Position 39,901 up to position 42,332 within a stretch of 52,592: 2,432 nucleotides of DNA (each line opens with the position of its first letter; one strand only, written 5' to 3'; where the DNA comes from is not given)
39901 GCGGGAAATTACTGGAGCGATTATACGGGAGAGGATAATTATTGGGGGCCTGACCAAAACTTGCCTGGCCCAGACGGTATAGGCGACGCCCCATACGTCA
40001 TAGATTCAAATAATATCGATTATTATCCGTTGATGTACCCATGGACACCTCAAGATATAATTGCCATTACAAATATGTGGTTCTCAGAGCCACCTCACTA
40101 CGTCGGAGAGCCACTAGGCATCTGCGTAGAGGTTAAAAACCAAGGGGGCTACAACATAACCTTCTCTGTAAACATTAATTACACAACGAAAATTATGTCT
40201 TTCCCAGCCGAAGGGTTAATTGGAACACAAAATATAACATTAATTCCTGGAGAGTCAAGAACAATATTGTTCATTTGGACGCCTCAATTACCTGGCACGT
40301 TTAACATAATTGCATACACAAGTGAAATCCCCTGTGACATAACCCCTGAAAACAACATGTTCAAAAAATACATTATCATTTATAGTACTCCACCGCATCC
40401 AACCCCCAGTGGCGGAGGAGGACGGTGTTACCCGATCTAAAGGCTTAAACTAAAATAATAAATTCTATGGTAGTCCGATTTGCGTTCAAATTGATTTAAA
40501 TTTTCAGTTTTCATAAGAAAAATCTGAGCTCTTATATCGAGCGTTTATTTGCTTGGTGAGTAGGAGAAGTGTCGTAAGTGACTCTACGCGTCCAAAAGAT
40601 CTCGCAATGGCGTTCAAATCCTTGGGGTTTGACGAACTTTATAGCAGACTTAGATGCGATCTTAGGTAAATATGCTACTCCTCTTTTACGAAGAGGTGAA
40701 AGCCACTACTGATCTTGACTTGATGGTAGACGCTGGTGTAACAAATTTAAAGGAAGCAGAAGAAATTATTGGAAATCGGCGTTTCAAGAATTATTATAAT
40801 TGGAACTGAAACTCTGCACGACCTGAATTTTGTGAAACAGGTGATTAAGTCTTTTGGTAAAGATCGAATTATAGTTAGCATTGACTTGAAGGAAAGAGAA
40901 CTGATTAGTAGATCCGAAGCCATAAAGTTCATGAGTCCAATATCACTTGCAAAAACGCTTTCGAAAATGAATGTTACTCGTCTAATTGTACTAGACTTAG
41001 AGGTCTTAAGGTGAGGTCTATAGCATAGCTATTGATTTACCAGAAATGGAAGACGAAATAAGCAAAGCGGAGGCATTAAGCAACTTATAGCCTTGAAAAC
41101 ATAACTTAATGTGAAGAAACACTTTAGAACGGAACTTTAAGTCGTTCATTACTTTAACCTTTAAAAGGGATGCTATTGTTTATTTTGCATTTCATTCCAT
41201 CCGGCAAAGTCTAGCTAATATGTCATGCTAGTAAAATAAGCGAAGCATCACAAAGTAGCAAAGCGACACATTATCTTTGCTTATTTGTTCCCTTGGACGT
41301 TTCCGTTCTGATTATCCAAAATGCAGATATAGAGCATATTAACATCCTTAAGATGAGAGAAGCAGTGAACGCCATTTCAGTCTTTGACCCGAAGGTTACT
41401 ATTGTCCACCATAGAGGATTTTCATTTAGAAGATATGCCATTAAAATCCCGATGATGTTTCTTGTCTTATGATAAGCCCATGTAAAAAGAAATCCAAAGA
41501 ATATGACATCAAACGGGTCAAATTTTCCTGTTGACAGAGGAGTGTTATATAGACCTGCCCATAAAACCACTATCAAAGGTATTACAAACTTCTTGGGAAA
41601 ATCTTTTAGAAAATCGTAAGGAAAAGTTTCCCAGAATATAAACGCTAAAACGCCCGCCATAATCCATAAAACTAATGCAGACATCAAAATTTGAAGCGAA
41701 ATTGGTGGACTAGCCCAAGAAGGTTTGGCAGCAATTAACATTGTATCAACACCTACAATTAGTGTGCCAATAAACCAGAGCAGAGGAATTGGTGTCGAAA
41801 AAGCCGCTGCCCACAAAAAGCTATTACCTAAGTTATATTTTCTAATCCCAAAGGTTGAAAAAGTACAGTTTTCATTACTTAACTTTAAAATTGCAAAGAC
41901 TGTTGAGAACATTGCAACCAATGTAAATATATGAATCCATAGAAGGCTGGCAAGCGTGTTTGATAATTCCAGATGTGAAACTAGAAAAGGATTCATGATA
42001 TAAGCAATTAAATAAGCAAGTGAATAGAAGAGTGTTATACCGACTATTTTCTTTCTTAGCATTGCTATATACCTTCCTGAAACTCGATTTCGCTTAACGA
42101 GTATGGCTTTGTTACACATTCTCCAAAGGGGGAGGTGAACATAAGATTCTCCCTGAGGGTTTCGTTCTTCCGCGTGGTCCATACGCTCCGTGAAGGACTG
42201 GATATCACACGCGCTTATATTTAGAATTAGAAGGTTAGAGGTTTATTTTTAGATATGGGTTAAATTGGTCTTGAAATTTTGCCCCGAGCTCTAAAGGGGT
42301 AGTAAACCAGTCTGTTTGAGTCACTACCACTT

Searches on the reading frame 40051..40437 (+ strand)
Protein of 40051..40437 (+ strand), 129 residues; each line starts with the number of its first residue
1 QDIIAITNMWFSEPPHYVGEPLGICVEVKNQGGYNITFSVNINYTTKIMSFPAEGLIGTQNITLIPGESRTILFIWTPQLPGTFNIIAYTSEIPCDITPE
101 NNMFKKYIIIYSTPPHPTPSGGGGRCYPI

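Call 65: search_protein_representatives(protein=window:40051-40437:+)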
Query: 129 residues. Proteins with E-value up to 0.001 (for the whole library): 529; up to 1e-10: 121; up to 1e-30: 1. The best 150 are listed.
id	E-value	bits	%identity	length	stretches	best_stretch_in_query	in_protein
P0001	1.0e-81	288.3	100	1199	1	1-129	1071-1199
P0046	2.3e-27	112.2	33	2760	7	62-114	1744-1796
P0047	1.6e-24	103.0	41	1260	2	4-126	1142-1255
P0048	3.4e-21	92.2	29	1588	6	5-97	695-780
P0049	6.5e-20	88.1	36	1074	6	4-91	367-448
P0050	8.9e-20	87.6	33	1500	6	16-108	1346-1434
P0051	2.0e-19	86.5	30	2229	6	63-110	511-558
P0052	3.0e-19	85.9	31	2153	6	63-110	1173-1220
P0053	5.0e-19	85.2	42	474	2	4-113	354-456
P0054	7.3e-18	81.4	32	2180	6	61-109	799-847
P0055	7.4e-18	81.4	46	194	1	4-125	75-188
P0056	1.2e-17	80.7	36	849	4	22-114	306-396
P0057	2.0e-17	80.0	48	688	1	4-112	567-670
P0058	2.2e-17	79.9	39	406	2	4-111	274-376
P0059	2.7e-17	79.6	48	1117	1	4-123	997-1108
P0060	3.1e-17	79.4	48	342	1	4-125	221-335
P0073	1.6e-15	73.8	46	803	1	4-125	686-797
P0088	1.1e-14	71.1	40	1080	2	4-115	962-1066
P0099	6.9e-14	68.5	40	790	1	4-125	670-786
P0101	7.9e-14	68.3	43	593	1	4-117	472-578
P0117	7.4e-13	65.2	43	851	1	4-109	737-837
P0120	1.0e-12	64.7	42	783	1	4-125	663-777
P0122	1.8e-12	63.9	43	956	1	4-112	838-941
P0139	1.0e-11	61.5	44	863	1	18-110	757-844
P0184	4.1e-10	56.3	40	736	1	4-113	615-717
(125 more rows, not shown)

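Call 82: predict_structure(alignment_id=A3)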
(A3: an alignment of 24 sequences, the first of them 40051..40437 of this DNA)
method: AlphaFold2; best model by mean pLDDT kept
length: 129 residues; sequences in the alignment: 24
mean_pLDDT: 90.1   pTM: 0.79
mean pLDDT of the five models: 90.1, 89.4, 88.8, 88.7, 86.6
residues with pLDDT >= 90: 99; 70-90: 17; 50-70: 10; < 50: 3
segments of 3 or more residues with pLDDT < 50: none
pLDDT, mean of each block of 10 residues (from residue 1): 90 96 98 96 89 93 97 97 97 92 97 74 51
secondary structure, 60 per line:
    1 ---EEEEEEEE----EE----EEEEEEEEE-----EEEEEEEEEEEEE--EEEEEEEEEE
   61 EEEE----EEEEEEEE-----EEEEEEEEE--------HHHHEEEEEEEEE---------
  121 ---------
elements in order: E4-11 E22-30 E36-48 E51-64 E69-76 E82-90 H99-102 E103-111

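Call 86: fold_search(model_id=the predicted structure, library=pdb)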
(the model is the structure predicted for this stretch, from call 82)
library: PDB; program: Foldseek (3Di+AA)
matches with E <= 10: 1816; with E <= 0.001: 133
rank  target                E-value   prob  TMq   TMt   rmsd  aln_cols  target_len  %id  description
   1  6r5i_A                6.3e-06  1.00  0.65  0.13   3.0       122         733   18  The crystal structure of the Glycoside Hydrolase BglX from P. aeruginosa (released 2020-04-15)
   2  6r5p_A                7.3e-06  1.00  0.66  0.13   3.0       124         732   18  The crystal structure of Glycoside Hydrolase BglX inactive mutant D286N from P. aeruginosa in complex with glucose (released 2020-04-15)
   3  4zob_A                7.3e-06  1.00  0.59  0.12   3.9       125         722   18  Crystal Structure of beta-glucosidase from Listeria innocua in complex with gluconolactone (released 2016-05-18)
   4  6r5r_B                8.1e-06  1.00  0.65  0.13   3.0       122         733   18  The crystal structure of Glycoside Hydrolase BglX inactive mutant D286N from P. aeruginosa in complex with cellobiose (released 2020-04-15)
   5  2kl6_MODEL_1_A        8.9e-06  1.00  0.65  0.76   3.7       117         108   20  Solution NMR structure of the CARDB domain of PF1109 from Pyrococcus furiosus. Northeast Structural Genomics C (released 2009-08-25)
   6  6r5p_B                9.4e-06  1.00  0.66  0.13   3.0       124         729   18  The crystal structure of Glycoside Hydrolase BglX inactive mutant D286N from P. aeruginosa in complex with glucose (released 2020-04-15)
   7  3u4a_A                9.8e-06  1.00  0.68  0.13   3.0       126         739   20  From soil to structure: a novel dimeric family 3-beta-glucosidase isolated from compost using metagenomic analysis (released 2013-04-10)
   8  6r5r_A                9.8e-06  1.00  0.66  0.13   3.0       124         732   18  The crystal structure of Glycoside Hydrolase BglX inactive mutant D286N from P. aeruginosa in complex with cellobiose (released 2020-04-15)
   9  4zoe_A                1.0e-05  1.00  0.58  0.12   4.0       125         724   18  Crystal Structure of beta-glucosidase from Listeria innocua (released 2016-05-18)
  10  4zoa_A                1.0e-05  1.00  0.58  0.12   4.0       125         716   18  Crystal Structure of beta-glucosidase from Listeria innocua in complex with isofagomine (released 2016-05-18)
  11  3u4a_B                1.1e-05  1.00  0.68  0.13   2.9       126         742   19  From soil to structure: a novel dimeric family 3-beta-glucosidase isolated from compost using metagenomic analysis (released 2013-04-10)
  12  3u48_A                1.1e-05  1.00  0.68  0.13   3.0       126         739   20  From soil to structure: a novel dimeric family 3-beta-glucosidase isolated from compost using metagenomic analysis (released 2013-04-10)
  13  4zo6_A                1.2e-05  1.00  0.59  0.12   3.8       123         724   18  Crystal Structure of mutant (D270A) beta-glucosidase from Listeria innocua in complex with cellobiose (released 2016-05-18)
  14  3u48_B                1.3e-05  1.00  0.68  0.13   3.0       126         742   20  From soil to structure: a novel dimeric family 3-beta-glucosidase isolated from compost using metagenomic analysis (released 2013-04-10)
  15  6r5i_B                1.3e-05  1.00  0.66  0.13   3.0       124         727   18  The crystal structure of the Glycoside Hydrolase BglX from P. aeruginosa (released 2020-04-15)
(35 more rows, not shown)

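Call 89: search_protein_families(library=pfam, proteins=[window:40051-40437:+], max_evalue=10)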
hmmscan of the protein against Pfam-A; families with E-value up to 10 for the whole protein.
window:40051-40437:+ (129 aa): 3 families
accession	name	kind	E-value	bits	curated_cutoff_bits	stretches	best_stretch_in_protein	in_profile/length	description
PF07705.17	CARDB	-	0.025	15.2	22.7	1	14-89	13-82/101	CARDB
PF21633.3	MOV-10_Ig-like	-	0.04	14.5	27.4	1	24-86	36-100/126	Helicase MOV-10, Ig-like domain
PF07247.17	AATase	-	0.21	10.6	22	1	5-43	443-481/500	Alcohol acetyltransferase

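Call 94: find_encoding_contigs(protein=P0073, flank=10000, max_places=2)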
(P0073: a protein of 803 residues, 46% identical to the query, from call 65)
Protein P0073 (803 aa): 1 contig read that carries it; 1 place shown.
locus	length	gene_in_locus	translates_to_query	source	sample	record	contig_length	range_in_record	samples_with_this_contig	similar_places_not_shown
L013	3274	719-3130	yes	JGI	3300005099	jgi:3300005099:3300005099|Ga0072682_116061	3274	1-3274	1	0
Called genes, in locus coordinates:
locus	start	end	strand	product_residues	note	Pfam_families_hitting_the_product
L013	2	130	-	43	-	?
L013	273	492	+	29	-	-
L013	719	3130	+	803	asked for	PF13229:Beta_helix (weak), PF05048:NosD (weak), PF13229:Beta_helix, PF05048:NosD, PF13229:Beta_helix, PF05048:NosD, PF13229:Beta_helix, PF07705:CARDB (weak)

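Call 95: find_encoding_contigs(protein=P0184, flank=10000, max_places=2)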
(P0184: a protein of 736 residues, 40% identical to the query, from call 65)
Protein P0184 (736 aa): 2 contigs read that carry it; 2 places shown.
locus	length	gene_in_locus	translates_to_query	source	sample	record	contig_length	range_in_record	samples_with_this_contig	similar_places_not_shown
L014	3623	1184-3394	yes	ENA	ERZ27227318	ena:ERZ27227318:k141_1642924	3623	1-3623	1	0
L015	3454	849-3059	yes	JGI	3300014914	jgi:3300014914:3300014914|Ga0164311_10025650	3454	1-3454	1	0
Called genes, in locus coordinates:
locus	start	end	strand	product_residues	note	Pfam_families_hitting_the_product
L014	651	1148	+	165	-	-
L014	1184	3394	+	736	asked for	PF07705:CARDB (faint)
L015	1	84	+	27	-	?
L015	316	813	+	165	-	-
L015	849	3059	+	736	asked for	PF07705:CARDB (faint)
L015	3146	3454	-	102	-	?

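Call 96: list_cluster_members(proteins=[P0047, P0059, P0060, P0088, P0099, P0101, P0117, P0120, P0122, P0139])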
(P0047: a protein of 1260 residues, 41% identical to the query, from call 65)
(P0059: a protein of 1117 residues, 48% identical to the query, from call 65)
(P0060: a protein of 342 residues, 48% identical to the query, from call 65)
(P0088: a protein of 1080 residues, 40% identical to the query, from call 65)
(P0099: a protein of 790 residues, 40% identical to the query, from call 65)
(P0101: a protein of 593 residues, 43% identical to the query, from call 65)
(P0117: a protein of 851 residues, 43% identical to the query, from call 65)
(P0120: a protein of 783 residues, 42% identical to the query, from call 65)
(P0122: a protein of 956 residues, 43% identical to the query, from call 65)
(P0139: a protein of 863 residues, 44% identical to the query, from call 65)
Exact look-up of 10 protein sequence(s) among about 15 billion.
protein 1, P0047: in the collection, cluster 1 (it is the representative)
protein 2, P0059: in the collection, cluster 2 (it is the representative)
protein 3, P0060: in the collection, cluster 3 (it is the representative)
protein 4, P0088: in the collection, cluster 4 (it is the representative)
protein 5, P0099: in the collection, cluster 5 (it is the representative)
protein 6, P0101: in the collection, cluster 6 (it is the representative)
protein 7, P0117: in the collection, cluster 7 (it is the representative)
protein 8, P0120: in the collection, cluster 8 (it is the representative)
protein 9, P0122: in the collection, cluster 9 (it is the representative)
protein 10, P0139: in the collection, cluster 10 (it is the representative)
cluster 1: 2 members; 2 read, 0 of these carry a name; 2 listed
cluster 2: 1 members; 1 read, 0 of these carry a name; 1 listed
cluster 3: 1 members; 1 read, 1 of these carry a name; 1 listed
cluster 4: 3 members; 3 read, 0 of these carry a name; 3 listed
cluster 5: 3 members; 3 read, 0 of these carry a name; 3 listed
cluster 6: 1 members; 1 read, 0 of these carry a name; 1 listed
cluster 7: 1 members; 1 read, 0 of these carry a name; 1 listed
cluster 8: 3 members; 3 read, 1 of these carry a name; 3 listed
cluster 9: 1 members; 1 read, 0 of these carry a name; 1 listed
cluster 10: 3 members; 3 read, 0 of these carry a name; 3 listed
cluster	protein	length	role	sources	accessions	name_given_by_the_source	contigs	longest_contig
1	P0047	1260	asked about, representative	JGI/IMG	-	-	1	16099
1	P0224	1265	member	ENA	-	-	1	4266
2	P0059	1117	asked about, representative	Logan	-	-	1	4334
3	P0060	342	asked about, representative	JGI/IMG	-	hypothetical protein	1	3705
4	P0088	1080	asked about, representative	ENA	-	-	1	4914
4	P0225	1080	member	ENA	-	-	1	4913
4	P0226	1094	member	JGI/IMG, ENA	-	-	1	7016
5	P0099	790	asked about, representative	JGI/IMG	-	-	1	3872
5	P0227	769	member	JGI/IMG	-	-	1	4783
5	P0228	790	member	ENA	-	-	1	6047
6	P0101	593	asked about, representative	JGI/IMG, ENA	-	-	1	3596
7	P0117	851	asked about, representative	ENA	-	-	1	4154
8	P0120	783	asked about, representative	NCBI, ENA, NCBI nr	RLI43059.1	hypothetical protein DRO69_09705 [Candidatus Bathyarchaeota archaeon] | MAG: hypothetical protein DRO69_09705 [Candidatus Bathyarchaeota archaeon]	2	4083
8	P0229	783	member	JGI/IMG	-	-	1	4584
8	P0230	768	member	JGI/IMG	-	-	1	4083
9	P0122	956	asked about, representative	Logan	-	-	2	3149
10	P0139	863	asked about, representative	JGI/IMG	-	-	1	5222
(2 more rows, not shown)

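Call 97: find_encoding_contigs(protein=P0047, flank=10000, max_places=2)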
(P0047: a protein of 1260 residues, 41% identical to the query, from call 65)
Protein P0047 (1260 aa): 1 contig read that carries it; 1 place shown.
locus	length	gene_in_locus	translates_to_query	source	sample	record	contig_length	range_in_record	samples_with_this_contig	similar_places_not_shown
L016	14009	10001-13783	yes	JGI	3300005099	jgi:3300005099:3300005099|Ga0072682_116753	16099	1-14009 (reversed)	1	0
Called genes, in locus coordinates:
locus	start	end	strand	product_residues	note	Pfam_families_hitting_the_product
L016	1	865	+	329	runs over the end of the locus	PF01135:PCMT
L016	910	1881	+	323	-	PF00152:tRNA-synt_2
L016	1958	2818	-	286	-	PF03602:Cons_hypoth95 (weak), PF05175:MTS (weak)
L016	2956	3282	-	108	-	-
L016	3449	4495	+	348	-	-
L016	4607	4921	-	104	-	-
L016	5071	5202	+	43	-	-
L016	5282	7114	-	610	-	PF02463:SMC_N, PF13175:AAA_15, PF13476:AAA_23, PF13514:AAA_27 (faint), PF13304:AAA_21, PF20469:OLD-like_TOPRIM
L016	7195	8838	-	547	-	PF01935:DUF87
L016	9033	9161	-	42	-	-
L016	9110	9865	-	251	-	-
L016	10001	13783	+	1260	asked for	PF24517:CBM96, PF12690:BsuPI (faint), PF07705:CARDB, PF28202:SlaA-like (weak)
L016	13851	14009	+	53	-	?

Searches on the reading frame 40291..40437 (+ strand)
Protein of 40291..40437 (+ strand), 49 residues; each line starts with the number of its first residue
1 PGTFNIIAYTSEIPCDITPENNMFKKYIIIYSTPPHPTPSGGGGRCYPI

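Call 16: search_protein_families(library=ncbifam, proteins=[window:40291-40437:+], max_evalue=10)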
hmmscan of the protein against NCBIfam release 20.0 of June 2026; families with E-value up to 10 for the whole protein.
seq(49 aa): 0 families

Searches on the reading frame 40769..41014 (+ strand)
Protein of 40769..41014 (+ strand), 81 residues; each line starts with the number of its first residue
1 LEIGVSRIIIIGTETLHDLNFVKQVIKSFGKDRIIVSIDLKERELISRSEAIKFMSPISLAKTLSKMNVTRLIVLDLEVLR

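Call 3: search_protein_families(library=pfam, proteins=[window:40769-41014:+], max_evalue=0.1)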
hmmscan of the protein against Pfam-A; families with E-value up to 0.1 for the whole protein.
window:40769-41014:+ (81 aa): 1 family
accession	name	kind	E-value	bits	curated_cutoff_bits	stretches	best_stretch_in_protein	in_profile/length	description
PF00977.27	His_biosynth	-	5.6e-10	39.5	23.6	1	2-77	93-168/228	Histidine biosynthesis protein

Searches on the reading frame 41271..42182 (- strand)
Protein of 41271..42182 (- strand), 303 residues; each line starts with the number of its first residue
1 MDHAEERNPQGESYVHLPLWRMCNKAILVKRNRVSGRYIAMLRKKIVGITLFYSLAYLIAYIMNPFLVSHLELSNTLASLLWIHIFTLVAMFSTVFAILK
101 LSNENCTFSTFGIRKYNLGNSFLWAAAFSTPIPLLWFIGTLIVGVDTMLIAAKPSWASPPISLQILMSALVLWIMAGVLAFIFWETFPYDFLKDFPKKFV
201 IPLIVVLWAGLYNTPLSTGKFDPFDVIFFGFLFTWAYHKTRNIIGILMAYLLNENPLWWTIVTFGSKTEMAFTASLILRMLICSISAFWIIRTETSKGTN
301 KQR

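Call 3: search_protein_families(library=pfam, proteins=[window:41271-42182:-], max_evalue=0.1)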
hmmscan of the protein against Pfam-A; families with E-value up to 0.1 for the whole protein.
window:41271-42182:- (303 aa): 1 family
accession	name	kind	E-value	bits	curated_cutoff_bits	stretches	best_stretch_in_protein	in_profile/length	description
PF02517.21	Rce1-like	-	0.0012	19.5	22.4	1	165-252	4-89/93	Type II CAAX prenyl endopeptidase Rce1-like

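Call 4: search_protein_families(library=ncbifam, proteins=[window:41271-42182:-], max_evalue=0.1)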
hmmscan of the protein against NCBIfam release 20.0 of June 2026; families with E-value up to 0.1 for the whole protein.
window:41271-42182:- (303 aa): 0 families

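Call 16: search_protein_families(library=ncbifam, proteins=[window:41271-42182:-], max_evalue=10)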
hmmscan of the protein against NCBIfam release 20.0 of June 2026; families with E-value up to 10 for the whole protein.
window:41271-42182:- (303 aa): 0 families
